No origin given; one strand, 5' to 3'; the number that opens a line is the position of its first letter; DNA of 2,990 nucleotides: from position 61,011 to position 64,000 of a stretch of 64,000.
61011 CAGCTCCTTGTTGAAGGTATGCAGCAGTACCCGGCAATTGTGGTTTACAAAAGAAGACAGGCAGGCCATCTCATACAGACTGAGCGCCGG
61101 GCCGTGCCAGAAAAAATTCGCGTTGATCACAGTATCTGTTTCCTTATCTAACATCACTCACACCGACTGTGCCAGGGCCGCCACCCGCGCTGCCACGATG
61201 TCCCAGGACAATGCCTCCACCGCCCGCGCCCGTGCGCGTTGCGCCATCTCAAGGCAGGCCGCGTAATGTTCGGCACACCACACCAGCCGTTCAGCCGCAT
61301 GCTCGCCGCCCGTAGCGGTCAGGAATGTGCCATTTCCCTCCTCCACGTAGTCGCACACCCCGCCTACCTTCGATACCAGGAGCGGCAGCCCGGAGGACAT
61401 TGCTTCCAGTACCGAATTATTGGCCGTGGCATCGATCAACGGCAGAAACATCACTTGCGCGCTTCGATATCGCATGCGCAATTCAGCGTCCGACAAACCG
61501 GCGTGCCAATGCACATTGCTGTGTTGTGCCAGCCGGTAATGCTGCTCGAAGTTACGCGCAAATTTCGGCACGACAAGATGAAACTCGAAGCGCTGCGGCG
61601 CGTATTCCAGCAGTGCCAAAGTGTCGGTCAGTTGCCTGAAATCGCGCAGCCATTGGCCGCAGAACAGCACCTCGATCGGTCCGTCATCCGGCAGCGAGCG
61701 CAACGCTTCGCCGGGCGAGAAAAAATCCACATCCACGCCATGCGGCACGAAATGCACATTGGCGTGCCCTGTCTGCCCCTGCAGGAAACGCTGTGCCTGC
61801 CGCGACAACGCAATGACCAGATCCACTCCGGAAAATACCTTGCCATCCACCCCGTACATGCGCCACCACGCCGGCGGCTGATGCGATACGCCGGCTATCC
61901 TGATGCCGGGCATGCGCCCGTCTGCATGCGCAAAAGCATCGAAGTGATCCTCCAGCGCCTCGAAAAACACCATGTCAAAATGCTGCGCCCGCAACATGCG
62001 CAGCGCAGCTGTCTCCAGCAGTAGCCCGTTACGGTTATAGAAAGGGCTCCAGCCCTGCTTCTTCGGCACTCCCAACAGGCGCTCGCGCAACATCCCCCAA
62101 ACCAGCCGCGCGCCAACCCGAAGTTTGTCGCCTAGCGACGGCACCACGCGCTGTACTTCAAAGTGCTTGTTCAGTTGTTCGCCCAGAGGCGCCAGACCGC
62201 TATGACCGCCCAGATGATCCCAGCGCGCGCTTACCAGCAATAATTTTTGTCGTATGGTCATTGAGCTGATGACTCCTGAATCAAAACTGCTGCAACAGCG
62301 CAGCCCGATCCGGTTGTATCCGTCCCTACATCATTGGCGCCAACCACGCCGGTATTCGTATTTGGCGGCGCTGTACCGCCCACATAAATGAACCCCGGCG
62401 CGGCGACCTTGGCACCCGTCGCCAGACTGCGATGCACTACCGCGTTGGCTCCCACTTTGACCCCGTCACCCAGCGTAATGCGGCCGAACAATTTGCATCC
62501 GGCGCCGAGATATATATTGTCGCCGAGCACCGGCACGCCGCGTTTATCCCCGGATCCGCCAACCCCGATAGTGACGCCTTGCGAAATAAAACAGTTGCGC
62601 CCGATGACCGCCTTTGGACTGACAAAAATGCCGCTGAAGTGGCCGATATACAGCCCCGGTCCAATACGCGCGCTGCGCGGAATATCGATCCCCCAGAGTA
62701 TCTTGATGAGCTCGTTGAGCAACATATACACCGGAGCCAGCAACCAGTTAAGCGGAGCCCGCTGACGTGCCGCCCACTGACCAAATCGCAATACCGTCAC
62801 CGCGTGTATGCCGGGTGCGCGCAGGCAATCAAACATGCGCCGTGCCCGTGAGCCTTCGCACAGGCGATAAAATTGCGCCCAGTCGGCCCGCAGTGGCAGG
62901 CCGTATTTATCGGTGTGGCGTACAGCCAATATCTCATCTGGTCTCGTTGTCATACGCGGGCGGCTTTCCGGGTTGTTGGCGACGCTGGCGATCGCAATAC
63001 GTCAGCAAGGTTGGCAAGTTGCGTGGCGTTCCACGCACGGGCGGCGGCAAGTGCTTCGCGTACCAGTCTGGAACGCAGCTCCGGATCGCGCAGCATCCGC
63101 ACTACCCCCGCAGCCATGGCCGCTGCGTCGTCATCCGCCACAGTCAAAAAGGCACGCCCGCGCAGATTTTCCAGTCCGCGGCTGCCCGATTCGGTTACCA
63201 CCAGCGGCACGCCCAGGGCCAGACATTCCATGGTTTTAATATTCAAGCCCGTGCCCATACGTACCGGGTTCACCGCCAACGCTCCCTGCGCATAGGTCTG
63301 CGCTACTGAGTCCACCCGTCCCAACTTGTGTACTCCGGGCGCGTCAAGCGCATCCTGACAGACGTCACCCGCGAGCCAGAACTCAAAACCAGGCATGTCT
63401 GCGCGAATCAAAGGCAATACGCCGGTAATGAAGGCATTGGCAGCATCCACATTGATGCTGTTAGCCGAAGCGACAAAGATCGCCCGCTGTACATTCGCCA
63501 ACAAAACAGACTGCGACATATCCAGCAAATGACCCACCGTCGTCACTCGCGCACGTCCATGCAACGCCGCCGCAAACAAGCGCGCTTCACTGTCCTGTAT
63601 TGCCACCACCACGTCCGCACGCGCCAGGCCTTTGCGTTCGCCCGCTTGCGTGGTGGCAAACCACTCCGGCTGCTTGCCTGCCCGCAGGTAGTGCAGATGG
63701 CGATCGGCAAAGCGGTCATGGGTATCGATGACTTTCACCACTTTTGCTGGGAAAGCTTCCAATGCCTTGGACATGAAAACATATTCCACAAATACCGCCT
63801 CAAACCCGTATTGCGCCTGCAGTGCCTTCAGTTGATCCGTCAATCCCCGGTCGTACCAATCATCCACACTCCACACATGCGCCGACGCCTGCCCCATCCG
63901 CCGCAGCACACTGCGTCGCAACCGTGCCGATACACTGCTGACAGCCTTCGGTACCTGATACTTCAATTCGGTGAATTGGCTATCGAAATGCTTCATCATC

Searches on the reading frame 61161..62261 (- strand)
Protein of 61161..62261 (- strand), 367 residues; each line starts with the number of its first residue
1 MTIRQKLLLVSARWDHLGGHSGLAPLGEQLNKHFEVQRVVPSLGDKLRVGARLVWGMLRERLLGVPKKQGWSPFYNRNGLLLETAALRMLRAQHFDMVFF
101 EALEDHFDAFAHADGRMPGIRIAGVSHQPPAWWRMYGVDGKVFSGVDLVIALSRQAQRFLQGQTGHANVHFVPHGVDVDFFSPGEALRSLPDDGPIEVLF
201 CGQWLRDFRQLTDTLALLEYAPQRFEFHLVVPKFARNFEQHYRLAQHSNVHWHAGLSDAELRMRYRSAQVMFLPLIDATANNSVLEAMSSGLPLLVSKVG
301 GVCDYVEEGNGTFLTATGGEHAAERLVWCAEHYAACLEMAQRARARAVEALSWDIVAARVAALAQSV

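Call 12: search_protein_families(library=pfam, proteins=[window:61161-62261:-], max_evalue=0.001)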
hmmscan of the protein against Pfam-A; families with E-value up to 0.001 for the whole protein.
window:61161-62261:- (367 aa): 4 families
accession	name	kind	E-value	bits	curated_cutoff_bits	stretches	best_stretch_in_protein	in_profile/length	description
PF13692.12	Glyco_trans_1_4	-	5.1e-12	46.7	27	1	198-325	4-135/142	Glycosyl transferases group 1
PF00534.26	Glycos_transf_1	-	5.7e-10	39.4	26.4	1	244-344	69-170/172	Glycosyl transferases group 1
PF13439.12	Glyco_transf_4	-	2.1e-07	31.6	28.5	1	27-179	12-169/170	Glycosyltransferase Family 4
PF13524.12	Glyco_trans_1_2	-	1.9e-05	25.1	25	1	225-358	15-140/144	Glycosyl transferase-like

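Call 65: search_protein_families(library=ncbifam, proteins=[window:61161-62261:-], max_evalue=0.01)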
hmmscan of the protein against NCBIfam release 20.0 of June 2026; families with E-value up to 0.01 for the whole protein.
window:61161-62261:- (367 aa): 18 families
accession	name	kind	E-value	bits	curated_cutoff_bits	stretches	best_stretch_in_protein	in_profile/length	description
NF041876.1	EPS_EpsE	equivalog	9.5e-14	51.4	400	1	152-357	172-386/389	exopolysaccharide biosynthesis GT4 family glycosyltransferase EpsE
TIGR03088.1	stp2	hypoth_equivalog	1.5e-11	44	409.05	1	147-364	138-370/374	TIGR03088 family PEP-CTERM/XrtA system glycosyltransferase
NF053787.1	GlcN_PG_synth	equivalog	4.6e-09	35.6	480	1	141-361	139-353/361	N-acetylglucosaminyl phosphatidylglycerol synthase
TIGR04047.1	MSMEG_0565_glyc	hypoth_equivalog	1.8e-08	33.9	259.85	1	234-360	241-367/373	MSMEG_0565 family glycosyltransferase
TIGR02149.1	glgA_Coryne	subfamily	8.3e-08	31.7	302.4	1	235-367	248-390/391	glycogen synthase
TIGR03449.1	mycothiol_MshA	equivalog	4.1e-07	29.2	462.5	1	168-362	189-398/406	D-inositol-3-phosphate glycosyltransferase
TIGR03087.1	stp1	hypoth_equivalog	3.7e-06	26.3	316.65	1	141-363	168-393/397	TIGR03087 family PEP-CTERM/XrtA system glycosyltransferase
NF046085.1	XrtY_assoc_Gly1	equivalog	1.7e-05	23.8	400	1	247-348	264-365/387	XrtY-associated glycosyltransferase XYAG1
TIGR02470.1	sucr_synth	equivalog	2.7e-05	22.5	810.4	1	282-365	658-746/784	sucrose synthase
TIGR03999.1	thiol_BshA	equivalog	7.3e-05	21.9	273.7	1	268-352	273-358/375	N-acetyl-alpha-D-glucosaminyl L-malate synthase BshA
TIGR04348.1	TIGR04348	equivalog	8.7e-05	21.7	300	1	245-347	190-292/310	selenoneine biosynthesis selenosugar synthase SenB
NF012028.0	PRK15484.1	subfamily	8.9e-05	21.7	618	1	254-360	263-371/380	lipopolysaccharide N-acetylglucosaminyltransferase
NF038295.1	EPS_HpsP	equivalog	0.00017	20.7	550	1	266-363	286-383/388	hormogonium polysaccharide biosynthesis glycosyltransferase HpsP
NF038229.1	Glyco4_Geo_Pelo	equivalog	0.00044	19.4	400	1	199-321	164-291/338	GPMC system family 4 glycosyltransferase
NF049987.1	DaglGlyslTfaseDgs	equivalog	0.0018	17.2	500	1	261-309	225-273/332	processive diacylglycerol alpha-glucosyltransferase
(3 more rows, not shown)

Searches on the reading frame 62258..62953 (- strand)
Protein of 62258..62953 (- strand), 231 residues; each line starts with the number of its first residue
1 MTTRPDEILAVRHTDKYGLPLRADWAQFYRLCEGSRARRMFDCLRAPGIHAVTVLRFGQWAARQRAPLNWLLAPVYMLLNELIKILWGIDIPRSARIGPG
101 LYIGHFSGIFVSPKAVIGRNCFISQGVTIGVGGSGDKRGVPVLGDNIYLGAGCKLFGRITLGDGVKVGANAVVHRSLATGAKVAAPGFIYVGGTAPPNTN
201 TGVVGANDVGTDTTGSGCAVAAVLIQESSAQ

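Call 12: search_protein_families(library=pfam, proteins=[window:62261-62953:-], max_evalue=0.001)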
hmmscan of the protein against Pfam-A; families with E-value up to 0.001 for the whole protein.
window:62261-62953:- (231 aa): 2 families
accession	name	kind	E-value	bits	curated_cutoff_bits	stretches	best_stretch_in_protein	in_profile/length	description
PF00132.30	Hexapep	-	5.8e-11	42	27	1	142-174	3-35/36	Bacterial transferase hexapeptide (six repeats)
PF25084.1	LbH_EIF2B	-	0.00011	22.6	54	0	92-129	13-53/105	EIF2B subunit epsilon LbH domain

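Call 49: find_encoding_contigs(protein=window:62258-62953:-, flank=10000, max_places=1)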
Protein window:62258-62953:- (231 aa): 6 contigs read that carry it; 1 place shown.
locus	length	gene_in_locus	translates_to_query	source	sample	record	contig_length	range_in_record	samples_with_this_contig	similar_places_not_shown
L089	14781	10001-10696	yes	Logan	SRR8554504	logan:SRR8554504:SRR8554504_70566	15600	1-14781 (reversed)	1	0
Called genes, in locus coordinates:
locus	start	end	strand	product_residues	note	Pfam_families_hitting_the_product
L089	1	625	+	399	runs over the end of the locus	PF10082:BBP2_2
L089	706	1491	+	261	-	PF02563:Poly_export, PF10531:SLBB, PF22461:SLBB_2, PF10531:SLBB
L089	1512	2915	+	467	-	PF02706:Wzz, PF13807:GNVR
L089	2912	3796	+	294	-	PF06564:CBP_BcsQ, PF10609:ParA, PF13614:AAA_31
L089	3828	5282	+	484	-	PF01943:Polysacc_synt, PF13440:Polysacc_synt_3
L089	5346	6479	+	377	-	PF04230:PS_pyruv_trans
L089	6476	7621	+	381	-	PF01757:Acyl_transf_3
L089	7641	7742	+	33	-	-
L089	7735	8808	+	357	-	PF01757:Acyl_transf_3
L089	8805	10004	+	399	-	PF13692:Glyco_trans_1_4, PF13524:Glyco_trans_1_2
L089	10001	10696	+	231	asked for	PF00132:Hexapep (faint)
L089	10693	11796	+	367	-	PF13439:Glyco_transf_4 (weak), PF00534:Glycos_transf_1, PF13692:Glyco_trans_1_4, PF13524:Glyco_trans_1_2 (faint)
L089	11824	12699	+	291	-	PF04572:Gb3_synth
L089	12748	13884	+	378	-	-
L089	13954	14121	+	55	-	-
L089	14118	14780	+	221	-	?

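Call 65: search_protein_families(library=ncbifam, proteins=[window:62261-62953:-], max_evalue=0.01)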
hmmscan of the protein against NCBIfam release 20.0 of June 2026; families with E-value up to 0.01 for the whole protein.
window:62261-62953:- (231 aa): 21 families
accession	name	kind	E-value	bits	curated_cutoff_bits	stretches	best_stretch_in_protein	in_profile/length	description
NF041874.1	EPS_EpsC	equivalog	3.3e-25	88.8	150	1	43-176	22-149/168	serine O-acetyltransferase EpsC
TIGR01172.1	cysE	equivalog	3.4e-24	85.7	210.65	1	44-184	23-157/162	serine O-acetyltransferase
NF008349.0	PRK11132.1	equivalog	3.1e-17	62.5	397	1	47-184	106-237/273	serine O-acetyltransferase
TIGR04016.1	WcaB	equivalog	2.3e-15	56.4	194.65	1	63-183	15-135/146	colanic acid biosynthesis acetyltransferase WcaB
NF007564.0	PRK10191.1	equivalog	2.6e-15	56.3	196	1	63-183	31-151/162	colanic acid biosynthesis acetyltransferase WcaB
TIGR03570.1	NeuD_NnaD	subfamily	1.1e-08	35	160.8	1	94-183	111-196/202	NeuD/PglB/VioB family sugar acetyltransferase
NF002060.0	PRK00892.1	subfamily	4.9e-08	32.4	207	1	142-183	265-307/345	UDP-3-O-(3-hydroxymyristoyl)glucosamine N-acyltransferase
NF006986.0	PRK09451.1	equivalog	2.5e-05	23.3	725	1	94-181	352-435/456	bifunctional UDP-N-acetylglucosamine diphosphorylase/glucosamine-1-phosphate N-acetyltransferase GlmU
NF058585.1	HptprglPActTf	PfamEq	4e-05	23.2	300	1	142-184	108-150/172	heptaprenylglyceryl phosphate O-acetyltransferase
NF007797.0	PRK10502.1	subfamily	5.3e-05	22.9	192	1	89-193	67-171/183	WcaF family extracellular polysaccharide biosynthesis acetyltransferase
TIGR01853.1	lipid_A_lpxD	equivalog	0.00013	21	242.5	1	89-175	135-213/325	UDP-3-O-(3-hydroxymyristoyl)glucosamine N-acyltransferase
TIGR01852.1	lipid_A_lpxA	equivalog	0.00051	19.4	231.05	0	142-190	121-169/254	acyl-ACP--UDP-N-acetylglucosamine O-acyltransferase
NF003657.0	PRK05289.1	equivalog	0.00078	18.6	226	0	143-188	127-172/264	acyl-ACP--UDP-N-acetylglucosamine O-acyltransferase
NF038307.1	EPS_acetyl_HpsU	equivalog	0.0017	18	305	1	92-174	69-152/178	hormogonium polysaccharide biosynthesis acetyltransferase HpsU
NF000311.1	Vat_ABCDEFH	equivalog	0.0017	18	300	0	139-179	109-149/201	Vat family streptogramin A O-acetyltransferase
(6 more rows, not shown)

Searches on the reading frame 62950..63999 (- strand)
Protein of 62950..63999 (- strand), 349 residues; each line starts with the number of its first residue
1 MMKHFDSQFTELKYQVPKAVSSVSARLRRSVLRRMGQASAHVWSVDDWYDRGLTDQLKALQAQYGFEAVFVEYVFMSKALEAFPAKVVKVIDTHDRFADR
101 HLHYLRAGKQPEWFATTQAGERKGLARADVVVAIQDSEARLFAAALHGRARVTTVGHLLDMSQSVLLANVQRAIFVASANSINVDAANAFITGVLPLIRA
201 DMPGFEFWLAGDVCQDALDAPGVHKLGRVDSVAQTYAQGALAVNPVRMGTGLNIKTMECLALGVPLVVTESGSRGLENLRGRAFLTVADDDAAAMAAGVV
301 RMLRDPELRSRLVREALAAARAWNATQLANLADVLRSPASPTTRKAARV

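Call 12: search_protein_families(library=pfam, proteins=[window:62953-63999:-], max_evalue=0.001)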
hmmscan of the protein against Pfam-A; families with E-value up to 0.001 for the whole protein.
window:62953-63999:- (349 aa): 2 families
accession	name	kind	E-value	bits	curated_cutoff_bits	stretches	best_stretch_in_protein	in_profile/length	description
PF13692.12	Glyco_trans_1_4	-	2.8e-16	60.5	27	1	172-305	3-142/142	Glycosyl transferases group 1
PF13524.12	Glyco_trans_1_2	-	1.2e-08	35.5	25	1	200-321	10-130/144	Glycosyl transferase-like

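Call 48: find_encoding_contigs(protein=window:62950-63999:-, flank=10000, max_places=1)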
Protein window:62950-63999:- (349 aa): no gene with exactly this product is on record in the collection.
